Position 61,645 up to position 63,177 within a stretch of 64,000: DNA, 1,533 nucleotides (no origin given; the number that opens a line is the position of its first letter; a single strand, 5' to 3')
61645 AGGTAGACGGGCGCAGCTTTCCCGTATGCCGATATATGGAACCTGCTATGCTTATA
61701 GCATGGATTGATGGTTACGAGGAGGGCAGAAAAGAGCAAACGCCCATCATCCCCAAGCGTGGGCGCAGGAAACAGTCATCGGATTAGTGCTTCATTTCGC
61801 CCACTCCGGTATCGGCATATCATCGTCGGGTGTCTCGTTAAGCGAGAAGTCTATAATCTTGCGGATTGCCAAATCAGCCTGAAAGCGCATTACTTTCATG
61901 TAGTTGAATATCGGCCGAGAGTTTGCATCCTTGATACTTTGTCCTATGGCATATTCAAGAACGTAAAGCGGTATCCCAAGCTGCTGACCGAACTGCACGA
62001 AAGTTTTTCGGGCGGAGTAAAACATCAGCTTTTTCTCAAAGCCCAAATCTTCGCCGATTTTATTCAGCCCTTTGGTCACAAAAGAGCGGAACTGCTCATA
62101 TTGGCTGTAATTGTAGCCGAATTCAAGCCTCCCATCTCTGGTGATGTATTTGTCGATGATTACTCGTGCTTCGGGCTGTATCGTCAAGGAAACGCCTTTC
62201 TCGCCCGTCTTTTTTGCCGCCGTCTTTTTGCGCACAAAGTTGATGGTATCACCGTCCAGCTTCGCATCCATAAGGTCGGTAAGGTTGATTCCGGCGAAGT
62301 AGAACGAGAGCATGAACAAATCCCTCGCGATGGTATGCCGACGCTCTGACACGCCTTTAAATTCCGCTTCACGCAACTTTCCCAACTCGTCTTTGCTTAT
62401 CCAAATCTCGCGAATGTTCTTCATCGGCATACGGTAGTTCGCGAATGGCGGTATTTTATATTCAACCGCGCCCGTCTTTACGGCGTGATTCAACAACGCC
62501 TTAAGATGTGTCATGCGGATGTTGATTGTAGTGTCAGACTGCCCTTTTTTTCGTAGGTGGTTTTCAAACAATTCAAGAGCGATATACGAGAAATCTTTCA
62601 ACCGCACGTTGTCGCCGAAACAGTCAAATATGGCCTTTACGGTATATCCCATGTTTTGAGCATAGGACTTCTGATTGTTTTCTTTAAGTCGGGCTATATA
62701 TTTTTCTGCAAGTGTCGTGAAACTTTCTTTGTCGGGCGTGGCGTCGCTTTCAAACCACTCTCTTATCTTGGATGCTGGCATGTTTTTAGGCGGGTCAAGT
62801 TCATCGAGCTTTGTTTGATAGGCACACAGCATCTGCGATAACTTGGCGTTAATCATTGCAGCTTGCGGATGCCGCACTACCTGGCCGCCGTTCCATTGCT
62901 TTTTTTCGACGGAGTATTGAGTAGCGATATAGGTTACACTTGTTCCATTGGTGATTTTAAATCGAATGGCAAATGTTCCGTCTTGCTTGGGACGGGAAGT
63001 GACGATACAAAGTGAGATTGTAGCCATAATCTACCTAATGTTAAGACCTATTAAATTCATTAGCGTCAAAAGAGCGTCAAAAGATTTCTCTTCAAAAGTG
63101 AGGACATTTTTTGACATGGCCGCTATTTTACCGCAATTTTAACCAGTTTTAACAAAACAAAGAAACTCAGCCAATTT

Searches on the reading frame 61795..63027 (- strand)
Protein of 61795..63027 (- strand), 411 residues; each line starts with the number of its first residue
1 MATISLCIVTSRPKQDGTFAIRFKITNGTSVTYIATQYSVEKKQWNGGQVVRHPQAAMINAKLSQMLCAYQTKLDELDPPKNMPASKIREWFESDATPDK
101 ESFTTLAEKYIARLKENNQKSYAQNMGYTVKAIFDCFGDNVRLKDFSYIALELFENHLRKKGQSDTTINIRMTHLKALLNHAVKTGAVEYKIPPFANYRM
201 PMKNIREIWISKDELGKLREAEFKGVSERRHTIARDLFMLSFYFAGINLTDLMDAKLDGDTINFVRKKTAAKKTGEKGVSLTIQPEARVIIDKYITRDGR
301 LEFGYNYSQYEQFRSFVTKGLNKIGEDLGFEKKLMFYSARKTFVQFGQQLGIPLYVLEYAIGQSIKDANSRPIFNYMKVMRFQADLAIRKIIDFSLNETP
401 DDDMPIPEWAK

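Call 38: search_protein_families(library=pfam, proteins=[window:61795-63027:-], max_evalue=0.001)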
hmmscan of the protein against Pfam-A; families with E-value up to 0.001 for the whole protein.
window:61795-63027:- (411 aa): 2 families
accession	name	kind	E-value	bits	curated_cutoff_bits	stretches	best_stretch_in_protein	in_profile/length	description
PF13102.12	Phage_int_SAM_5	-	2.5e-14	53.9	22.3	1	102-194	1-94/98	Phage integrase SAM-like domain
PF17293.8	Arm-DNA-bind_5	-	3.8e-08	34.2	22.6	1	10-78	5-76/87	Arm DNA-binding domain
